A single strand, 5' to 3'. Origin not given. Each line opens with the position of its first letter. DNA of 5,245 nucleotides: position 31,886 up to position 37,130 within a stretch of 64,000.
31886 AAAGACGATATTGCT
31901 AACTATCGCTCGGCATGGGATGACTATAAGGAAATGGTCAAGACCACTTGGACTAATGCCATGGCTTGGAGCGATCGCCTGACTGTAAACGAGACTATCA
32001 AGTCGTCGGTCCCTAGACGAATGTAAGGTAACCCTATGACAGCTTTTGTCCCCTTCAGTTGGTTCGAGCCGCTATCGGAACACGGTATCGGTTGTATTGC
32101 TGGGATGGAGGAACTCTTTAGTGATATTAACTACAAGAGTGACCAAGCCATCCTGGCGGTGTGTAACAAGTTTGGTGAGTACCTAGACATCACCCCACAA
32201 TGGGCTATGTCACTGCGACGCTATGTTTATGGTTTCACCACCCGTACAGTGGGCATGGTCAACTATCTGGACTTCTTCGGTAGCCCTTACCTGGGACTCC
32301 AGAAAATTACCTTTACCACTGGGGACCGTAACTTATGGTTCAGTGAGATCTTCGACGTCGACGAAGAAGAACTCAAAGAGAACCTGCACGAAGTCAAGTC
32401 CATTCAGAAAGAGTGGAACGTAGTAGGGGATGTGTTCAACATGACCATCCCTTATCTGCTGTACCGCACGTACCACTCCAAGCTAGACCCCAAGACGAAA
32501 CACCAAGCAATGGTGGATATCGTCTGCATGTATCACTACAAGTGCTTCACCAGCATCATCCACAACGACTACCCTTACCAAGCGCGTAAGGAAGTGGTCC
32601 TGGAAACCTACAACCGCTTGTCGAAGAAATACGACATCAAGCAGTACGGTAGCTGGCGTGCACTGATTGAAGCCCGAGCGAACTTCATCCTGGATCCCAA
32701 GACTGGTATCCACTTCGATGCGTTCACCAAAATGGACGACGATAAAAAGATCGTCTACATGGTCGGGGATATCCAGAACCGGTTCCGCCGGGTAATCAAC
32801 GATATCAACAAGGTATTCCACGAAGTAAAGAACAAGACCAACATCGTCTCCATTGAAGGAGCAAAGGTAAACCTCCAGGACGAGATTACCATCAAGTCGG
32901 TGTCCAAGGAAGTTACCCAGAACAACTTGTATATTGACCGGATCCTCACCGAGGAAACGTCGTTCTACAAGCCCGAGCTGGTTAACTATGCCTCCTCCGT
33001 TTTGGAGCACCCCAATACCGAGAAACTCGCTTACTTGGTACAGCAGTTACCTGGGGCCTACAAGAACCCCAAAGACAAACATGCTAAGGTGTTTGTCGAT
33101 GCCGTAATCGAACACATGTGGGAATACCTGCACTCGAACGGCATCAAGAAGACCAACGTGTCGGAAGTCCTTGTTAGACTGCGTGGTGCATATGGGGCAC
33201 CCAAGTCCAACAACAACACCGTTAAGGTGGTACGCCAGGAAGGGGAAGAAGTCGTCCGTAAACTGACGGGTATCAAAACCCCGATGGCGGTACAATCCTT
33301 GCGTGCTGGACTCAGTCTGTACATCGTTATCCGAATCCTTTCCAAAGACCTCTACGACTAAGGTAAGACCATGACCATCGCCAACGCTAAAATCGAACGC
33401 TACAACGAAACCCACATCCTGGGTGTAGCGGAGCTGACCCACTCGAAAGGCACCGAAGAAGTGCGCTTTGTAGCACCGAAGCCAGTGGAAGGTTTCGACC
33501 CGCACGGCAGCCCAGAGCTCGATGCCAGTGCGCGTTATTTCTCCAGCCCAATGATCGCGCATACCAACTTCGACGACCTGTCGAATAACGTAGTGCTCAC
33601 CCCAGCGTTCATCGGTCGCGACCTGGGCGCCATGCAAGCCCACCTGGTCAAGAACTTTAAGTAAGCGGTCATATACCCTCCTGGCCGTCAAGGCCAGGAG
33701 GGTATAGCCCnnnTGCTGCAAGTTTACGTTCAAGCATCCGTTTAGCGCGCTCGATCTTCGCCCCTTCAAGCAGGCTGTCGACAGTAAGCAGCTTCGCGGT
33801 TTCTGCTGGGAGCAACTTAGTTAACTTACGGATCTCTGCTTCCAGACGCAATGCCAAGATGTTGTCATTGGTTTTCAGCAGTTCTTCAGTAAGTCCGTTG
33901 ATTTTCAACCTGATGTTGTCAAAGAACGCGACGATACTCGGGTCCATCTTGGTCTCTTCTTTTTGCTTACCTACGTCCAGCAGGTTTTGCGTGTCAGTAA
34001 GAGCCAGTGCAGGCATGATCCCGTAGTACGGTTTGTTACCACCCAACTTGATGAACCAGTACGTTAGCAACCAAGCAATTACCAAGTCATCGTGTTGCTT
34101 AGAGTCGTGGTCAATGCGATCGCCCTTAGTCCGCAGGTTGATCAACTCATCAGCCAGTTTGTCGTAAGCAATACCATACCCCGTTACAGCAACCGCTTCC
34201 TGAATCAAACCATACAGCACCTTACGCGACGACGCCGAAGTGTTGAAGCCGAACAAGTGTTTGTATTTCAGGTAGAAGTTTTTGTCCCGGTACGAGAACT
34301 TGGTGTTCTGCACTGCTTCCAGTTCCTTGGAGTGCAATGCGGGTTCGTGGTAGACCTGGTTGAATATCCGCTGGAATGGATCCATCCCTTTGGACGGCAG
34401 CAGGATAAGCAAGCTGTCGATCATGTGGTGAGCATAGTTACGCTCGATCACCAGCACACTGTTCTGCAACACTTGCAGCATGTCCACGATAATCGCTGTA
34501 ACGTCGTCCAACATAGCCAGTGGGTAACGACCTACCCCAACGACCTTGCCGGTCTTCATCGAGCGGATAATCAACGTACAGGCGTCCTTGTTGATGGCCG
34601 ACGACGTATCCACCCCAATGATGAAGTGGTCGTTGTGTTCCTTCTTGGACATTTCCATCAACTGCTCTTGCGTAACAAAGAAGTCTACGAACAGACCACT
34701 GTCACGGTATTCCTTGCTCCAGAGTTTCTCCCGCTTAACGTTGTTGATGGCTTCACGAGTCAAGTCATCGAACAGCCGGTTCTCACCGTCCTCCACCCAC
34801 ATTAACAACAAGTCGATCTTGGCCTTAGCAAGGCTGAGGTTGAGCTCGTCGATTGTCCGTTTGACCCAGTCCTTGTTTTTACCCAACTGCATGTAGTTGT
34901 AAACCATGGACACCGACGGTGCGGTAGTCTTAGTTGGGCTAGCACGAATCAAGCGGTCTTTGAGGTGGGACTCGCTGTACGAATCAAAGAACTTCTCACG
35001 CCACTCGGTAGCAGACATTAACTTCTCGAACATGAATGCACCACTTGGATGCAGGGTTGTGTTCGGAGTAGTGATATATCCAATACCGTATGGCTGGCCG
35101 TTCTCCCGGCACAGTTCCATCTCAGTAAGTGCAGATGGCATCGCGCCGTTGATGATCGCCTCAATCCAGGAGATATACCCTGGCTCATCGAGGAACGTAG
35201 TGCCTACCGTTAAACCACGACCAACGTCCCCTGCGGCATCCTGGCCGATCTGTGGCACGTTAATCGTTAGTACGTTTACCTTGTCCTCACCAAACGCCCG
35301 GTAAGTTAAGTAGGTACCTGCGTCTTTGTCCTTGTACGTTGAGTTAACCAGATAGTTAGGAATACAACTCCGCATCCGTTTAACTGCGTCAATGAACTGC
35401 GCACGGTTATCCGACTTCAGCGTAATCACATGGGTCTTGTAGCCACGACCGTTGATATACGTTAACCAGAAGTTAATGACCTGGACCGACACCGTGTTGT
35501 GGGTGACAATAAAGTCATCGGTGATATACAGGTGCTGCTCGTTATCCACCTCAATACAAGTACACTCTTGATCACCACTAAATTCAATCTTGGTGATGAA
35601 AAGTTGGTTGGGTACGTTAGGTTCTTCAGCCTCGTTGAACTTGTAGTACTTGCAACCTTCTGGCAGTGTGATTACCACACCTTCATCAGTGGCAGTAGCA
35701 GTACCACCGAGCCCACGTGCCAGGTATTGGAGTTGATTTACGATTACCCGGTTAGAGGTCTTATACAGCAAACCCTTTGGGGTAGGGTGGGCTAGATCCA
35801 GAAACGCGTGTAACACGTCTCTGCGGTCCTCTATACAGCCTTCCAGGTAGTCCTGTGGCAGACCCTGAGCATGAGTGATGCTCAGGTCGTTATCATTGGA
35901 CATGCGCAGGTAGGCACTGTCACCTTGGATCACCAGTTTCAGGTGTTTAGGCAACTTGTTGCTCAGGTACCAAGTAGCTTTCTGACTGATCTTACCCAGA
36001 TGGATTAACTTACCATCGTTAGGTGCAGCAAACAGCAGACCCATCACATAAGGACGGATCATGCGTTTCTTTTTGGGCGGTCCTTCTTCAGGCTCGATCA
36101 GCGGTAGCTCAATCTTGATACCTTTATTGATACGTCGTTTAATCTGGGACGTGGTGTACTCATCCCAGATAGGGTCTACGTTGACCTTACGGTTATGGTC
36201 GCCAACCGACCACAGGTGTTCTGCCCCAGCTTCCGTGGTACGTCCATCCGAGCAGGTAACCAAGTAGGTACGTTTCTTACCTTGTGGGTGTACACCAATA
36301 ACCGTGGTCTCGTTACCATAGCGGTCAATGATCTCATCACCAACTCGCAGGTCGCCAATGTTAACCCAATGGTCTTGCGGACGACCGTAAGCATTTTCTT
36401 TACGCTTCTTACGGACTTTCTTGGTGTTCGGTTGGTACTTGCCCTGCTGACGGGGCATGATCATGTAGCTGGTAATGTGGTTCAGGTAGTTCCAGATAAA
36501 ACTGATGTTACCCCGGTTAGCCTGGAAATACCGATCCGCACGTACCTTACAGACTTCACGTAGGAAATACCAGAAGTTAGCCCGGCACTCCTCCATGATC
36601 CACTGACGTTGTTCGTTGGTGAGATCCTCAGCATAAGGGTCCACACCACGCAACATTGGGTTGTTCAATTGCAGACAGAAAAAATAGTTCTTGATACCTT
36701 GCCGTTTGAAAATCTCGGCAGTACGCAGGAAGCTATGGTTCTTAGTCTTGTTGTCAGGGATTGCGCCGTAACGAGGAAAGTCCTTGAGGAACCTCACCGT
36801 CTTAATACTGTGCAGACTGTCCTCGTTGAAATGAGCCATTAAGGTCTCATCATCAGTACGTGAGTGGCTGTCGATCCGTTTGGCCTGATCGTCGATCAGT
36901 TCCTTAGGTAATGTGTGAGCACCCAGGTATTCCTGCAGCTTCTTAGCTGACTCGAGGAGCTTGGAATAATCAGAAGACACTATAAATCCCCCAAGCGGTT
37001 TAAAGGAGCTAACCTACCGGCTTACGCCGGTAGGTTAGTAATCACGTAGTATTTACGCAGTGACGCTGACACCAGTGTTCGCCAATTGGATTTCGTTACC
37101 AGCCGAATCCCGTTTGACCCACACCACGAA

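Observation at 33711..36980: Terminase intein begins with tyrosine and carries the class 3 W-C-T signature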

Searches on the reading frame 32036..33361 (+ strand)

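Call 60: search_protein_families(library=phrogs, proteins=[window:32036-33361:+], max_evalue=0.001)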
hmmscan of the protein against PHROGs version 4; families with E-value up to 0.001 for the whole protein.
window:32036-33361:+ (441 aa): 1 family
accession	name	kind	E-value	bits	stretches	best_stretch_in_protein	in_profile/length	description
phrog_2921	-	unknown function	1.5e-145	486.4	1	30-440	5-412/413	-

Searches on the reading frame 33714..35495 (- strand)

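Call 5: search_protein_families(library=phrogs, proteins=[window:33714-35495:-], max_evalue=0.01)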
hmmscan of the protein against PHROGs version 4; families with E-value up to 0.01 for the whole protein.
window:33714-35495:- (594 aa): 1 family
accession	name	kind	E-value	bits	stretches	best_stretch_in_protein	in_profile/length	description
phrog_2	-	head and packaging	8.8e-09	35.7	1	90-489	358-600/807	terminase large subunit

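Call 6: search_protein_families(library=pfam, proteins=[window:33714-35495:-], max_evalue=10)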
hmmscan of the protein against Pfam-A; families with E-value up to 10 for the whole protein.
window:33714-35495:- (594 aa): 0 families

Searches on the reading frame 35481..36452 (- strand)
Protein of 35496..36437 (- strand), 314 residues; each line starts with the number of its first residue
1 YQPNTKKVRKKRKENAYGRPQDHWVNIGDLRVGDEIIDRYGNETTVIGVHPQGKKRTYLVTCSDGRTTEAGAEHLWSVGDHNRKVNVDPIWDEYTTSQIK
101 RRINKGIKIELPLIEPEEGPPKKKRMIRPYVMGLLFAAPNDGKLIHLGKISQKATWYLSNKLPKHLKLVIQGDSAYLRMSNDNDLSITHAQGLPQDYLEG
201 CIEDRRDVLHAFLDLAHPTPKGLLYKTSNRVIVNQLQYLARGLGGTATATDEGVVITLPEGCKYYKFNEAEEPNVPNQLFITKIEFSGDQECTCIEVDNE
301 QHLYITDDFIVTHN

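Call 5: search_protein_families(library=phrogs, proteins=[window:35496-36437:-], max_evalue=0.01)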
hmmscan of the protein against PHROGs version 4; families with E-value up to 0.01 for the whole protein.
window:35496-36437:- (314 aa): 5 families
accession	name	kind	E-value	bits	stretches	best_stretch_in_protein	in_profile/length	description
phrog_19299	-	head and packaging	7.9e-15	55.3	2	22-136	43-160/702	terminase large subunit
phrog_50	-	DNA, RNA and nucleotide metabolism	2.5e-09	37.8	1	23-152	100-227/570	DnaC-like helicase loader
phrog_510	-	DNA, RNA and nucleotide metabolism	8.8e-07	29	1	23-79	420-476/667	DNA primase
phrog_36964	-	head and packaging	3e-05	23.2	0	25-80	106-162/890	terminase large subunit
phrog_15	-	head and packaging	8.7e-05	22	1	21-138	89-212/1330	terminase large subunit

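Call 6: search_protein_families(library=pfam, proteins=[window:35496-36437:-], max_evalue=10)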
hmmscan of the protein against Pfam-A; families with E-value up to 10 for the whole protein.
window:35496-36437:- (314 aa): 0 families

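Call 11: search_solved_structures(query=window:35496-36437:-, max_evalue=10, show_alignments=3)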
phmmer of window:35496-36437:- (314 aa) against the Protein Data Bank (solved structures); distinct sequences matched with E-value up to 10: 6.
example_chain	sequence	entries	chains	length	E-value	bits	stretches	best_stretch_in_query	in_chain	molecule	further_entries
6riz_A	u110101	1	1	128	1e-07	34.8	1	25-78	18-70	gp41-1 intein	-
6bs8_A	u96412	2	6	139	2.2e-06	30.5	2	22-84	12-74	Replicative DNA helicase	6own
6rix_A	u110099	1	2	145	1.8e-05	27.4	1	23-79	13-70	Replicative DNA helicase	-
6riy_A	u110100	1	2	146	4.6e-05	26.1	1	23-79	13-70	Replicative DNA helicase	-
6qaz_A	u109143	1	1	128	7.6e-05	25.4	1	26-78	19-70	cyanophage-like gp41-1 intein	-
7ugh_A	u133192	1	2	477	0.14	14.6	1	24-84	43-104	Phosphopyruvate hydratase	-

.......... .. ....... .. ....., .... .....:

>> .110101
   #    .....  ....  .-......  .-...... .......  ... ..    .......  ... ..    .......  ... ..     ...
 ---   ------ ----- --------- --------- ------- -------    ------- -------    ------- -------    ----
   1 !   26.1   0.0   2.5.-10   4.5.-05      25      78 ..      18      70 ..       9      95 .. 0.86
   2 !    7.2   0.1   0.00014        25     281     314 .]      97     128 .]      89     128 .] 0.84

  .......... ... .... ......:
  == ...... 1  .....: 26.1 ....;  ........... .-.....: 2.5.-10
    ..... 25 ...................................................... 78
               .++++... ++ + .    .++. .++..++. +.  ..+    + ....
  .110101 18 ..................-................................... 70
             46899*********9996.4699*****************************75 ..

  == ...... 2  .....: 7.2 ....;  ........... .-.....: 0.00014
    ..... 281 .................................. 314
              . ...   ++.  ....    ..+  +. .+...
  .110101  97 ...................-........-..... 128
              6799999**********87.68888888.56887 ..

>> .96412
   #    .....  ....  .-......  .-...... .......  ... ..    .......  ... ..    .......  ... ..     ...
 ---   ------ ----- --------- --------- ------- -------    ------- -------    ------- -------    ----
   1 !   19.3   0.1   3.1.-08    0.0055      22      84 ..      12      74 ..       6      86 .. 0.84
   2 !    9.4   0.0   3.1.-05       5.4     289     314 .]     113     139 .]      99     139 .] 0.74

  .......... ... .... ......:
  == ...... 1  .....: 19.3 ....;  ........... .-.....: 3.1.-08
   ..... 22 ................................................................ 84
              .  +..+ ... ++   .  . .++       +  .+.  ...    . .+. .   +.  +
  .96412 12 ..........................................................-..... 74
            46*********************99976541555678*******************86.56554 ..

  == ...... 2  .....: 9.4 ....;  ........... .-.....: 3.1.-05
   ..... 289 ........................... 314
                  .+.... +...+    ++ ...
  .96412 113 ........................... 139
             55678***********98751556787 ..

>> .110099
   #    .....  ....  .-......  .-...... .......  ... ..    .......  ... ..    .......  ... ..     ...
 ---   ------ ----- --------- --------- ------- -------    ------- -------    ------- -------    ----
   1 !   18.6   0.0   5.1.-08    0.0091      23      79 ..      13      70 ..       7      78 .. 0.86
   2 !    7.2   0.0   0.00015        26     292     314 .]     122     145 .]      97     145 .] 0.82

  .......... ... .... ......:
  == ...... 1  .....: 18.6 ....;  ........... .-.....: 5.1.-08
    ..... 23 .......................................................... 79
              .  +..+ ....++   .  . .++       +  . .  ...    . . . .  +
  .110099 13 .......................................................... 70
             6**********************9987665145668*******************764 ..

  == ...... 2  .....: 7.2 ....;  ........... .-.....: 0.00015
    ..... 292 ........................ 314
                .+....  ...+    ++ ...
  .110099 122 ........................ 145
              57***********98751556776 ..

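Call 38: predict_structure(alignment_id=A1)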
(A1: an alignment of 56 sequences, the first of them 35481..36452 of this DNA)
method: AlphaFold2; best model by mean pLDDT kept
length: 324 residues; sequences in the alignment: 56
mean_pLDDT: 94.6   pTM: 0.92
mean pLDDT of the five models: 94.6, 94.6, 94.5, 94.3, 93.9
residues with pLDDT >= 90: 298; 70-90: 17; 50-70: 7; < 50: 2
segments of 3 or more residues with pLDDT < 50: none
pLDDT, mean of each block of 10 residues (from residue 1): 77 92 91 97 96 94 98 96 96 95 98 98 91 97 93 97 97 97 95 92 95 98 98 98 98 98 96 96 98 96 93 92 50
secondary structure, 60 per line:
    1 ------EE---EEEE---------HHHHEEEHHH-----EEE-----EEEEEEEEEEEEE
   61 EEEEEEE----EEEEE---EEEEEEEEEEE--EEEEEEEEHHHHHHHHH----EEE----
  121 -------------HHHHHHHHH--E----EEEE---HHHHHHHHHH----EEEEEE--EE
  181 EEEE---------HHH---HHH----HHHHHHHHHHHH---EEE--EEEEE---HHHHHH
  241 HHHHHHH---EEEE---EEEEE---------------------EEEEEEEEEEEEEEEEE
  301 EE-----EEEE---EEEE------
elements in order: E12-15 H25-28 E29-31 E40-42 E48-67 E72-76 E80-90 E93-100 H101-109 E114-116 H134-142 E150-153 H157-166 E171-176 E179-184 H207-218 E222-224 E227-231 H235-247 E251-254 E258-262 E284-302 E308-311 E315-318

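Call 41: fold_search(model_id=the predicted structure, library=pdb)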
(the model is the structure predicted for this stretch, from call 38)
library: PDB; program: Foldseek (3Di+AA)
matches with E <= 10: 500; with E <= 0.001: 37
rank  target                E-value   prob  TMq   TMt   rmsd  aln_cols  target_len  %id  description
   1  7qsu                  1.7e-11  1.00  0.58  0.53   6.8       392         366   14  Crystal structure of homing endonuclease-associated TliVMA intein (C1A, d333-339) (released 2022-03-30)
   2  1ef0_B                1.3e-10  1.00  0.62  0.53  10.0       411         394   14  CRYSTAL STRUCTURE OF PI-SCEI MINIPRECURSOR (released 2000-06-07)
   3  1vde_A                3.5e-10  1.00  0.61  0.48   9.5       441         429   12  PI-SCEI, A HOMING ENDONUCLEASE WITH PROTEIN SPLICING ACTIVITY (released 1998-04-08)
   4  1ef0_A                3.7e-10  1.00  0.65  0.51   9.9       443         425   12  CRYSTAL STRUCTURE OF PI-SCEI MINIPRECURSOR (released 2000-06-07)
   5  1vde_B                3.7e-10  1.00  0.59  0.46   9.9       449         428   12  PI-SCEI, A HOMING ENDONUCLEASE WITH PROTEIN SPLICING ACTIVITY (released 1998-04-08)
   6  1jva_B                4.4e-10  1.00  0.63  0.49  10.3       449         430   11  CRYSTAL STRUCTURE OF THE VMA1-DERIVED ENDONUCLEASE BEARING THE N AND C EXTEIN PROPEPTIDES (released 2002-08-29)
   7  1jva_A                9.2e-10  1.00  0.62  0.49  10.5       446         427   12  CRYSTAL STRUCTURE OF THE VMA1-DERIVED ENDONUCLEASE BEARING THE N AND C EXTEIN PROPEPTIDES (released 2002-08-29)
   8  1dfa                  1.2e-09  1.00  0.60  0.50   7.8       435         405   11  CRYSTAL STRUCTURE OF PI-SCEI IN C2 SPACE GROUP (released 1999-12-08)
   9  1um2_A                1.8e-09  1.00  0.60  0.48  10.8       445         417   12  Crystal Structure of the Vma1-Derived Endonuclease with the Ligated Extein Segment (released 2004-09-22)
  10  1um2_B                2.2e-09  1.00  0.60  0.48  10.4       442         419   12  Crystal Structure of the Vma1-Derived Endonuclease with the Ligated Extein Segment (released 2004-09-22)
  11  1lws_A                2.9e-09  1.00  0.59  0.46  10.5       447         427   13  Crystal structure of the intein homing endonuclease PI-SceI bound to its recognition sequence (released 2002-09-27)
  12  7qst                  3.2e-09  1.00  0.57  0.53   8.7       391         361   14  Crystal structure of homing endonuclease-associated PhoVMA intein (C1A) (released 2022-03-30)
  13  1lwt_A                9.5e-09  1.00  0.57  0.43  11.5       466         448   13  Crystal structure of the intein homing endonuclease PI-SceI bound to its substrate DNA (Ca2+ free) (released 2002-09-27)
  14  7qss                  2.8e-08  1.00  0.52  0.41  10.2       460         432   13  Crystal structure of homing endonuclease-associated TliVMA intein (C1A) (released 2022-03-30)
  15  1dq3                  3.6e-07  1.00  0.54  0.41   8.4       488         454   10  CRYSTAL STRUCTURE OF AN ARCHAEAL INTEIN-ENCODED HOMING ENDONUCLEASE PI-PFUI (released 2000-07-05)
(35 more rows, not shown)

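Call 46: search_protein_representatives(alignment_id=A1)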
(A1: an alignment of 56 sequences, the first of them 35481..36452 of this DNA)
Query: 56 sequences, 322 profile positions. Proteins with E-value up to 0.001 (for the whole library): 23510; up to 1e-10: 17633; up to 1e-30: 9251. The best 150 are listed.
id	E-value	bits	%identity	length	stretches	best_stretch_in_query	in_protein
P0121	2.4e-144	497.1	-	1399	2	3-318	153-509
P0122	3.2e-138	477.0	-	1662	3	24-320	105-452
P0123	1.3e-132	458.6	-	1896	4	23-318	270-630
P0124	1.3e-130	452.0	-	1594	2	4-318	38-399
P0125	5.3e-125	433.6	-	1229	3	4-319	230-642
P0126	3.0e-124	431.1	-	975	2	22-318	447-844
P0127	6.5e-123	426.7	-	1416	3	28-318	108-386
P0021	1.4e-122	425.6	-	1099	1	1-322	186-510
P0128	6.7e-121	420.1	-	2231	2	13-318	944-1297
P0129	9.4e-120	416.3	-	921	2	23-318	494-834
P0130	4.8e-119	414.0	-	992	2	4-318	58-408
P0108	4.8e-118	410.7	-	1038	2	6-318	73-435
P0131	7.4e-118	410.1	-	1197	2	4-319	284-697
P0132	7.6e-117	406.8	-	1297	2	4-319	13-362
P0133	6.5e-116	403.7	-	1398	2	29-317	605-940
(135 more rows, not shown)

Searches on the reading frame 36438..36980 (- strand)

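Call 5: search_protein_families(library=phrogs, proteins=[window:36438-36980:-], max_evalue=0.01)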
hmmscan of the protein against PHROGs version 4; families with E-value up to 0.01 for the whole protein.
window:36438-36980:- (181 aa): 2 families
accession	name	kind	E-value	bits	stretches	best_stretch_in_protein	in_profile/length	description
phrog_2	-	head and packaging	2.2e-35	123.7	1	9-181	12-175/807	terminase large subunit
phrog_32359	-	head and packaging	5.4e-27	95.8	1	76-181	11-120/210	terminase large subunit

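Call 6: search_protein_families(library=pfam, proteins=[window:36438-36980:-], max_evalue=10)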
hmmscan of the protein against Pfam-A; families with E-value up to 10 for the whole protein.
window:36438-36980:- (181 aa): 0 families
